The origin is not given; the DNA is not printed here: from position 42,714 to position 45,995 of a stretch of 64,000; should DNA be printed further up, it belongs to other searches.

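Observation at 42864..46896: Candidate undescribed defense module: small membrane protein + TIR-like protein + PHP-domain-fused SMC/ABC coiled-coil ATPase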

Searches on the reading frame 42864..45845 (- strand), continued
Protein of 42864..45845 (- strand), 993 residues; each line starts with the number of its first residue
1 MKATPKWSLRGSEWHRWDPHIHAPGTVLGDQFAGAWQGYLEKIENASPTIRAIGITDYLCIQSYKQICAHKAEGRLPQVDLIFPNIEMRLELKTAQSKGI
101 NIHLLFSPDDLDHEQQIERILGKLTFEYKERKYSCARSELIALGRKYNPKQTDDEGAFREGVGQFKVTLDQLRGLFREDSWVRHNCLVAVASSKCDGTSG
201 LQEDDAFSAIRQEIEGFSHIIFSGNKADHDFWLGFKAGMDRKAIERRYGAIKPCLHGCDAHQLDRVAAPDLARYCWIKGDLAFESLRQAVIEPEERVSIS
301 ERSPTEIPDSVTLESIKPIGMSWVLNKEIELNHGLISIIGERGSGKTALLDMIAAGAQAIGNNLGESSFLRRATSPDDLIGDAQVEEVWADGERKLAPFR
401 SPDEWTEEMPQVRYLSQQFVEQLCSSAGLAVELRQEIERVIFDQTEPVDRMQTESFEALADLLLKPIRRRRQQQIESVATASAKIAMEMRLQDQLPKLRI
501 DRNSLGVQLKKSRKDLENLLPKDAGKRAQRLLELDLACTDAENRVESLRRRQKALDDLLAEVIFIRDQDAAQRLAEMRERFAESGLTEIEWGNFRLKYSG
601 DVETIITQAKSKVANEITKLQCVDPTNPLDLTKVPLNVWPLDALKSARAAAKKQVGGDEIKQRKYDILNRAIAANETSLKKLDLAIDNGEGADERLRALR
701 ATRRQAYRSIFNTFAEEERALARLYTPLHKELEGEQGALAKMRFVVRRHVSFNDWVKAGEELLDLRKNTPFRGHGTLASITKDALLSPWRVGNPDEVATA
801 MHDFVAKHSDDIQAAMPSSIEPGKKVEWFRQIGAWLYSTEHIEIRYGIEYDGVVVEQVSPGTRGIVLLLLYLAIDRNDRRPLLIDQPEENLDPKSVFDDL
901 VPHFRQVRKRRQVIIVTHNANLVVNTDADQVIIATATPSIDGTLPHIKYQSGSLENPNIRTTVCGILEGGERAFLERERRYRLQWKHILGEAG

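Call 29: search_solved_structures(query=A1, max_evalue=1, show_alignments=2)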
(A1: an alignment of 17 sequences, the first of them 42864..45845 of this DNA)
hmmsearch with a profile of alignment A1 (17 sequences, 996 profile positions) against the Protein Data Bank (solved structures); distinct sequences matched with E-value up to 1: 34.
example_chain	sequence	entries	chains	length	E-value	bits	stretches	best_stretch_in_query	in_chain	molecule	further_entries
3aux_A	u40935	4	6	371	9.1e-06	27.1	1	310-352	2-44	DNA double-strand break repair rad50 ATPase | DNA double-strand break repair Rad50 ATPase,DNA double-strand break repair Rad50 ATPase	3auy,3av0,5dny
5f3w_B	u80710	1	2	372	9.9e-06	27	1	310-352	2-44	DNA double-strand break repair Rad50 ATPase,DNA double-strand break repair Rad50 ATPase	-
7y9n_A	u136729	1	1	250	0.0067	17.6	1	493-716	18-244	Spike protein S2',5HB-H2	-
3qkr_A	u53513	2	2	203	0.0076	17.5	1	313-356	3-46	DNA double-strand break repair rad50 ATPase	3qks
8v46_A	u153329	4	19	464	0.0084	17.3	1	857-921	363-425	AriA antitoxin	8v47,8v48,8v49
1ii8_A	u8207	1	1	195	0.021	16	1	313-356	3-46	Rad50 ABC-ATPase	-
4xa3_A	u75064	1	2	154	0.04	15.1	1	457-559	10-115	Gp7-MYH7(1361-1425)-Eb1 chimera protein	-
7tch_B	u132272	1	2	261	0.049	14.8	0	324-355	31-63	Bacitracin export ATP-binding protein BceA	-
3si7_A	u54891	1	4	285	0.061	14.5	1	300-370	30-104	Cystic fibrosis transmembrane conductance regulator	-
1xf9_A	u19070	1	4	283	0.066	14.4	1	300-370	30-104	Cystic fibrosis transmembrane conductance regulator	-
1xfa_A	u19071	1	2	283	0.067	14.3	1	300-370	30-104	Cystic fibrosis transmembrane conductance regulator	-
1q3h_A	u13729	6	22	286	0.076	14.2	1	300-370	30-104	Cystic fibrosis transmembrane conductance regulator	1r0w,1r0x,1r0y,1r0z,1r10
8ux9_B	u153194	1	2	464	0.083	14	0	857-921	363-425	AriA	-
6c2u_A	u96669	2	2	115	0.083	14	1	306-364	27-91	phosphate-loop protein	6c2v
8v45_A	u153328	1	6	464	0.084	14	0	857-921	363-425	AriA antitoxin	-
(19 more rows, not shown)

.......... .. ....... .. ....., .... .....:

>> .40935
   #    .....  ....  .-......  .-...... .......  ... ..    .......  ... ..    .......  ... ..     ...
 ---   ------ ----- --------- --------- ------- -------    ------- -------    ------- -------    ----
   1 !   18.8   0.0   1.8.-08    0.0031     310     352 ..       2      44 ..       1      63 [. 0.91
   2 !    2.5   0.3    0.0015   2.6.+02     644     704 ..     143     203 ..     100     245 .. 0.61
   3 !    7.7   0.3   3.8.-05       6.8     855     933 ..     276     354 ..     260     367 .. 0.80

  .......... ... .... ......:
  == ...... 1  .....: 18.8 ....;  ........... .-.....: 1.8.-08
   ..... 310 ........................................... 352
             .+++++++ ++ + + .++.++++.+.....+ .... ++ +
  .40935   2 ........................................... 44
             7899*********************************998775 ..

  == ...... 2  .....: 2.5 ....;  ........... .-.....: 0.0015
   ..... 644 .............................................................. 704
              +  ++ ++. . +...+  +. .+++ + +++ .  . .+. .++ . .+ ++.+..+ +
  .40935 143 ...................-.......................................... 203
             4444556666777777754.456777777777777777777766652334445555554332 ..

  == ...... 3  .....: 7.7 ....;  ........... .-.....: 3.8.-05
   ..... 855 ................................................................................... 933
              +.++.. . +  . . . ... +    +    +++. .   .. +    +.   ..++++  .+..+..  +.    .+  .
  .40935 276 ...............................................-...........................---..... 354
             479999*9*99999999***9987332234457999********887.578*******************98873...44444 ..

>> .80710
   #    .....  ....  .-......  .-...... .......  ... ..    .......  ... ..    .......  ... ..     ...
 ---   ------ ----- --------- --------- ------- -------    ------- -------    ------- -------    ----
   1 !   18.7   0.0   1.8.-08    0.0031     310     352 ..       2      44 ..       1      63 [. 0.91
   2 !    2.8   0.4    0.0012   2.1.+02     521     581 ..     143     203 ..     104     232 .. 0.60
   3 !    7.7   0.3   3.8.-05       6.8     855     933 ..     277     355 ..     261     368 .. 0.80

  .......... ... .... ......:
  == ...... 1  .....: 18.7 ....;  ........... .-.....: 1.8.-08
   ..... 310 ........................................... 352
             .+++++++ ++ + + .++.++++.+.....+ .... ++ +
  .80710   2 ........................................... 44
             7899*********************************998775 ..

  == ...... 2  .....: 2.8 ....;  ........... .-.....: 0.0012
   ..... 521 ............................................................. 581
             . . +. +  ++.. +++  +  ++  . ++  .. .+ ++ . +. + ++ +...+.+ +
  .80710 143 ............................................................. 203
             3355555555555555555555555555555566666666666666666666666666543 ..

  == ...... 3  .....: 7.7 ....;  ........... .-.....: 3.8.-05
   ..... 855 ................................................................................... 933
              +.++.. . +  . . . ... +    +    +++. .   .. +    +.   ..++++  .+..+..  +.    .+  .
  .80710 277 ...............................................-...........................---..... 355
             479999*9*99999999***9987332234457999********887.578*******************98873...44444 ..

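Call 35: search_dna_similar(query=window:42864-45845:-, collection=phages, mode=protein, max_rows=15)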
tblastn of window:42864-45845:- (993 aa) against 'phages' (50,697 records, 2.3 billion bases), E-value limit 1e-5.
Records with a match: 7; places in all: 7; records where one place covers at least 80% of the query: 0.
Best place of each record, by identity: <60% 7.
By first word of the organism name: Yersinia 2; Listeria 2; Microcystis 1; Streptococcus 1; Vibrio 1.
By host as written in the record: Yersinia enterocolitica 2; Listeria monocytogenes 2; Microcystis wesenbergii 1; Streptococcus suis ZKB4 1; Vibrio cyclitrophicus 10N.286.54.E11 1.
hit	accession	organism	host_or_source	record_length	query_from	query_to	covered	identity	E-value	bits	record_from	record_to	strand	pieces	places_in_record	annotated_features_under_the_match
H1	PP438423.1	Microcystis phage Mwe-JY31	Microcystis wesenbergii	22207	1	983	58%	30.7%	4e-23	196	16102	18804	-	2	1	hypothetical protein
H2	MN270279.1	Streptococcus phage phi-SsuZKB4_rum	Streptococcus suis ZKB4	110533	765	974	21%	28.7%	8e-9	66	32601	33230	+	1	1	hypothetical protein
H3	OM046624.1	Yersinia phage vB_YenM_42.18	Yersinia enterocolitica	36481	855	983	13%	38.9%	6e-10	70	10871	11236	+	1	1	chromosome partition protein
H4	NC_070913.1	Yersinia phage vB_YenM_42.18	Yersinia enterocolitica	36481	855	983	13%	38.9%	6e-10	70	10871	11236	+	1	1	chromosome partition protein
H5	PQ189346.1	Vibrio phage 10N.286.54.E11_PE001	Vibrio cyclitrophicus 10N.286.54.E11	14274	868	981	11%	39.5%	1e-9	69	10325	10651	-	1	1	hypothetical protein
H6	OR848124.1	Listeria phage LM 4-14-1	Listeria monocytogenes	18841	848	987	14%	30.7%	9e-8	62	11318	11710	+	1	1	record has no annotation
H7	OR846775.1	Listeria phage LM 4-11-1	Listeria monocytogenes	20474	848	987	14%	30.7%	9e-8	62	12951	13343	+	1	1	record has no annotation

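Call 36: search_dna_similar(query=window:42864-45845:-, collection=plasmids, mode=protein, max_rows=25)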
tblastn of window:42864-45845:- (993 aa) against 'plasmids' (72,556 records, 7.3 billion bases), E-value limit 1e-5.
Records with a match: 1097; places in all: 1149; records where one place covers at least 80% of the query: 200.
Best place of each record, by identity: <60% 1097.
By first word of the organism name: Escherichia 352; Klebsiella 335; Enterobacter 53; Piscirickettsia 34; Salmonella 32; Citrobacter 28; Pseudomonas 21; Serratia 21; Raoultella 18; Staphylococcus 17; and 61 more.
By predicted mobility (MOB-suite, as given by PLSDB): conjugative 798; non-mobilizable 187; mobilizable 112.
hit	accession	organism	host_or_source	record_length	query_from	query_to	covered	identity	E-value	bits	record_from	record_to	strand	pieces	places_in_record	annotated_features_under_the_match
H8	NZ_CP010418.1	Azotobacter chroococcum NCIMB 8003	cell culture,soil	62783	9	992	99%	47.7%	0e+0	905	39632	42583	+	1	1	TrlF family AAA-like ATPase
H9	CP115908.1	Agrobacterium tumefaciens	Russian Sage,cell culture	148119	11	984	98%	42.9%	0e+0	743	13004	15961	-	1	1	AAA family ATPase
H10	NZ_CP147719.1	Bradyrhizobium sp. 2S1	-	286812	2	984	99%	42.1%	0e+0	696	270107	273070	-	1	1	TrlF family AAA-like ATPase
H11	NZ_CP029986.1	Sphingomonas sp. FARSPH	cell culture,Sf9 cell culture media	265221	11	974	97%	42.7%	0e+0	691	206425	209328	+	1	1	TrlF family AAA-like ATPase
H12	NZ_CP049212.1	Agrobacterium rubi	Raspberry,cell culture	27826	10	983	98%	42.1%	0e+0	678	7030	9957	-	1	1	TrlF family AAA-like ATPase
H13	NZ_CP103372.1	Massilia sp. H6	Whole genome of bacteria,soil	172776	10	983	98%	41.9%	0e+0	744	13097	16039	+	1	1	TrlF family AAA-like ATPase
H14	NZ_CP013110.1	Sinorhizobium americanum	Vachellia farnesiana,cell culture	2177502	10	983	98%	41.8%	0e+0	678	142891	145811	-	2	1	record has no annotation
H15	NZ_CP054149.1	Agrobacterium vaccinii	Blueberry,pure bacterial culture,Tumor ...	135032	10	974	97%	42.0%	0e+0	689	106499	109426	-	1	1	TrlF family AAA-like ATPase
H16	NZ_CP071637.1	Rhizobium sp. NZLR1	lentil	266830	10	976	97%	41.8%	0e+0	685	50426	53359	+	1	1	TrlF family AAA-like ATPase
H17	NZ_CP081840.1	Agrobacterium vitis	Vitis,Cell culture,South Africa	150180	10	974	97%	41.6%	0e+0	672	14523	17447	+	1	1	TrlF family AAA-like ATPase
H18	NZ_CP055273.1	Agrobacterium vitis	Vitis vinifera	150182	10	974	97%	41.6%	0e+0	672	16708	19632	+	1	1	TrlF family AAA-like ATPase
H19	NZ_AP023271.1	Agrobacterium vitis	Vitis vinifera,grapevine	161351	10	974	97%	41.6%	0e+0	673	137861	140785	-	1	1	TrlF family AAA-like ATPase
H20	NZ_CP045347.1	Labrenzia sp. THAF187b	pure culture,Surface of a polyethylene ...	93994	10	974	97%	41.5%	0e+0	678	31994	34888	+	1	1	none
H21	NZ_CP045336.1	Labrenzia sp. THAF191a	pure culture,Surface of a polyethylene ...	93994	10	974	97%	41.5%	0e+0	678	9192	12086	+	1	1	none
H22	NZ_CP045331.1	Labrenzia sp. THAF191b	pure culture,Surface of a polyethylene ...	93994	10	974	97%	41.5%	0e+0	678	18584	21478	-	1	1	none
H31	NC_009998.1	Shewanella baltica OS195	-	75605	10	974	97%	40.8%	0e+0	662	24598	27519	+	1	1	TrlF family AAA-like ATPase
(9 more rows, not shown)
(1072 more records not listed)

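Call 37: get_annotated_region(hit=H8, flank=6000)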
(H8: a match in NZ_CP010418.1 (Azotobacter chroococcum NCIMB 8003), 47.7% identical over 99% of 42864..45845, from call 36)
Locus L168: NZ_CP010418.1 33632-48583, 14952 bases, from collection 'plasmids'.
description: Azotobacter chroococcum NCIMB 8003 plasmid pAcX50c, complete sequence
organism: Azotobacter chroococcum NCIMB 8003 (NCBI taxid 1328314)
taxonomy: Bacteria; Pseudomonadota; Gammaproteobacteria; Pseudomonadales; Pseudomonadaceae; Azotobacter; Azotobacter chroococcum; Azotobacter chroococcum NCIMB 8003
host: -; source: cell culture,soil; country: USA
typing (MOB-suite, as given by PLSDB): conjugative; replicon rep_cluster_782; relaxase MOBP; mating-pair formation MPF_T
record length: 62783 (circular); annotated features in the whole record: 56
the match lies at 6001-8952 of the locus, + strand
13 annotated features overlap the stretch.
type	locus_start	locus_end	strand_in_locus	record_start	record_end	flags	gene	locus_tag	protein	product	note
CDS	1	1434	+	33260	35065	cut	-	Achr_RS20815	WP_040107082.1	class I SAM-dependent DNA methyltransferase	-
CDS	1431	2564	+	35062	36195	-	-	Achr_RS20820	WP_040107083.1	PDDEXK nuclease domain-containing protein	-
CDS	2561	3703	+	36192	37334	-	-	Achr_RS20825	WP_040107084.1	restriction endonuclease subunit S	-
CDS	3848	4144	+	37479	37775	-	-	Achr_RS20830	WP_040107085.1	HU family DNA-binding protein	GO:0030261 - chromosome condensation [Evidence IEA]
CDS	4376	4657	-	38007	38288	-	-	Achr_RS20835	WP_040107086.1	type II toxin-antitoxin system YafQ family toxin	-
CDS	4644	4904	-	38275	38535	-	-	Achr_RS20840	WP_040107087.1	type II toxin-antitoxin system RelB/DinJ family antitoxin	-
CDS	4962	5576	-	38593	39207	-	-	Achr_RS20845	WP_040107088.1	recombinase family protein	GO:0006310 - DNA recombination [Evidence IEA]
CDS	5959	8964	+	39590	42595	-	-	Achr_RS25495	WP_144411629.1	TrlF family AAA-like ATPase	-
CDS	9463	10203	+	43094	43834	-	-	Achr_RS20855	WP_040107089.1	hypothetical protein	-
CDS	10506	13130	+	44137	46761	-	-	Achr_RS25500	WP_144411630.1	NACHT domain-containing protein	-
CDS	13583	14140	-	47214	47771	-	-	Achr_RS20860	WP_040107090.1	RES family NAD+ phosphorylase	-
CDS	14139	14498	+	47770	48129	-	tnpB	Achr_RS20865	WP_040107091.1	IS66 family insertion sequence element accessory protein TnpB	-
CDS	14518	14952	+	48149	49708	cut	-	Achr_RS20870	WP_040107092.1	IS66 family transposase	-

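Call 38: get_annotated_region(hit=H31, flank=6000)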
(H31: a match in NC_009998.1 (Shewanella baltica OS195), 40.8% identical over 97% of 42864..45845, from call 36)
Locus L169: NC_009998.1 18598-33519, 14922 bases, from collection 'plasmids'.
description: Shewanella baltica OS195 plasmid pS19501, complete sequence
organism: Shewanella baltica OS195 (NCBI taxid 399599)
taxonomy: Bacteria; Pseudomonadota; Gammaproteobacteria; Alteromonadales; Shewanellaceae; Shewanella; Shewanella baltica; Shewanella baltica OS195
host: -; source: -; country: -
typing (MOB-suite, as given by PLSDB): conjugative; replicon rep_cluster_559; relaxase MOBF; mating-pair formation MPF_F
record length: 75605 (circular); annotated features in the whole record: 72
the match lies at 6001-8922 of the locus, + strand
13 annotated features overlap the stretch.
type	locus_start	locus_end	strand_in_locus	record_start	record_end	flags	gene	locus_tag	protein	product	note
CDS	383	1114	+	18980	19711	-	-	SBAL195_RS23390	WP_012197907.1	hypothetical protein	-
CDS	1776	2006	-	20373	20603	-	-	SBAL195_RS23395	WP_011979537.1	hypothetical protein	-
CDS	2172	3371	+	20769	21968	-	-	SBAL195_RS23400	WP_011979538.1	ParA family protein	-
CDS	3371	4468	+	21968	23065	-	-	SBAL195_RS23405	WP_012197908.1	ParB family protein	-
CDS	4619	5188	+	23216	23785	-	-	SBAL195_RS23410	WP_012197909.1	hypothetical protein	-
CDS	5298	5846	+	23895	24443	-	-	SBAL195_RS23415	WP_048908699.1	hypothetical protein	-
CDS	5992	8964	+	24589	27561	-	-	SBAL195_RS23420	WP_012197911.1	TrlF family AAA-like ATPase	-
CDS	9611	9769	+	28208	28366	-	-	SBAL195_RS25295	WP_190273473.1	hypothetical protein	-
CDS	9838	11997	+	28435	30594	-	-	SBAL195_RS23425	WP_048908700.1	hypothetical protein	-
CDS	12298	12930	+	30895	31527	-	-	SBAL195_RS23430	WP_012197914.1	competence protein CoiA family protein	-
CDS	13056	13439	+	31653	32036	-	-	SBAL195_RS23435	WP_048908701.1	hypothetical protein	-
CDS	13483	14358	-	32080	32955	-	-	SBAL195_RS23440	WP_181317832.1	tetratricopeptide repeat protein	-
CDS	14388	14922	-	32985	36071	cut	-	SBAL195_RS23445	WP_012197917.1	Tn3 family transposase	-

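Call 39: get_annotated_region(hit=H12, flank=6000)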
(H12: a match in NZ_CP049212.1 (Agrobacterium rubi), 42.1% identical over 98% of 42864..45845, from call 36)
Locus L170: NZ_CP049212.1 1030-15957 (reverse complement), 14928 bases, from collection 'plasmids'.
description: Agrobacterium rubi strain W2/73 plasmid pW2_73_5, complete sequence
organism: Agrobacterium rubi (NCBI taxid 28099)
taxonomy: Bacteria; Pseudomonadota; Alphaproteobacteria; Hyphomicrobiales; Rhizobiaceae; Agrobacterium; Agrobacterium rubi
host: -; source: Raspberry,cell culture; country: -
typing (MOB-suite, as given by PLSDB): non-mobilizable
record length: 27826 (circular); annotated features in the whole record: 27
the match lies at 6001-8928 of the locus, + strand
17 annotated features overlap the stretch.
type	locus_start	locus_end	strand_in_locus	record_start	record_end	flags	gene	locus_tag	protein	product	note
CDS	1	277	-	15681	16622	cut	-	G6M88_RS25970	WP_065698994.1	HAD domain-containing protein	-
CDS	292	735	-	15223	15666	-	-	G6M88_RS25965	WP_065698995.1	hypothetical protein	-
CDS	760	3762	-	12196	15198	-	traA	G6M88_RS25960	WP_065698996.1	Ti-type conjugative transfer relaxase TraA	-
CDS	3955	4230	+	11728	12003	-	-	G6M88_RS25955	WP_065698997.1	hypothetical protein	-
CDS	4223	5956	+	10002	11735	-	-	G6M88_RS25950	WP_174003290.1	type IV secretion system DNA-binding domain-containing protein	-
CDS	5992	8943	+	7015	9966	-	-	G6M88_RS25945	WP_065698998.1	TrlF family AAA-like ATPase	-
CDS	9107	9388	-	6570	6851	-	-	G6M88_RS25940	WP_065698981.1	XRE family transcriptional regulator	-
CDS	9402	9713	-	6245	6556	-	-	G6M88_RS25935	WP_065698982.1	type II toxin-antitoxin system RelE/ParE family toxin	-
CDS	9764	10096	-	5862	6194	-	-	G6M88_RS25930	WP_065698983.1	stability/partitioning determinant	-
CDS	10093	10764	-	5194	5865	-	-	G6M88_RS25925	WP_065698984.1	ParA family protein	-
CDS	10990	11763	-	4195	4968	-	-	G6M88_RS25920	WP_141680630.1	hypothetical protein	-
CDS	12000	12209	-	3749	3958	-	-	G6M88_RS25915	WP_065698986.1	CopG family transcriptional regulator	-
CDS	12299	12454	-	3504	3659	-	-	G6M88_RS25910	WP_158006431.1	hypothetical protein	-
CDS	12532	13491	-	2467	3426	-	-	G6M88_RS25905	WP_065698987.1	tyrosine-type recombinase/integrase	GO:0015074 - DNA integration [Evidence IEA]; GO:0006310 - DNA recombination [Evidence IEA]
CDS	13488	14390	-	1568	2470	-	-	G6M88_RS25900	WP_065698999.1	nucleotide-binding protein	-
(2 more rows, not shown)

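Call 52: get_annotated_region(hit=H3, flank=4000)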
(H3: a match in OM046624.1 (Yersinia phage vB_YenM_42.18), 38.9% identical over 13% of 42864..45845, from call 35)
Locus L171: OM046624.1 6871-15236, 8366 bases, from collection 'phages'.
description: Yersinia phage vB_YenM_42.18, complete genome.
organism: Yersinia phage vB_YenM_42.18 (NCBI taxid 2918926)
taxonomy: Viruses; Duplodnaviria; Heunggongvirae; Uroviricota; Caudoviricetes; Peduoviridae; Firavirus; Firavirus YenM4218
host: Yersinia enterocolitica; source: -; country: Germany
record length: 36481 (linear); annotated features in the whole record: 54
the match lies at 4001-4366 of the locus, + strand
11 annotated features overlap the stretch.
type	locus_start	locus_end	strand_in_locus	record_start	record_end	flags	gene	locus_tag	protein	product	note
CDS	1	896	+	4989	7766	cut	-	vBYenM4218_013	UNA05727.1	replication protein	replication protein GpA, endonuclease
CDS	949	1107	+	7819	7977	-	-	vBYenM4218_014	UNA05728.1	hypothetical protein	-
CDS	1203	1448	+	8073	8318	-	-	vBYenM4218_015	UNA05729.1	hypothetical protein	-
CDS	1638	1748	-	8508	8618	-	-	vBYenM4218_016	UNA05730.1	hypothetical protein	-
CDS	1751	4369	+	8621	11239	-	-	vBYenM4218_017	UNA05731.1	chromosome partition protein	chromosome partition protein Smc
CDS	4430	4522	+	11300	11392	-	-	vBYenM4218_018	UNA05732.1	hypothetical protein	-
CDS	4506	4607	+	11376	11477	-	-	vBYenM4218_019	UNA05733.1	hypothetical protein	-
CDS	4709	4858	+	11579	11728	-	-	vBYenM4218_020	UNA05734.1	hypothetical protein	-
CDS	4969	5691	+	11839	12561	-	-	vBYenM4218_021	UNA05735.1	hypothetical protein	-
CDS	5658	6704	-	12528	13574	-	-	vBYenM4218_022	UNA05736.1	portal vertex protein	portal vertex protein GpQ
CDS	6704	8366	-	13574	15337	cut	-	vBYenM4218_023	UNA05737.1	terminase, ATPase subunit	terminase, ATPase subunit GpP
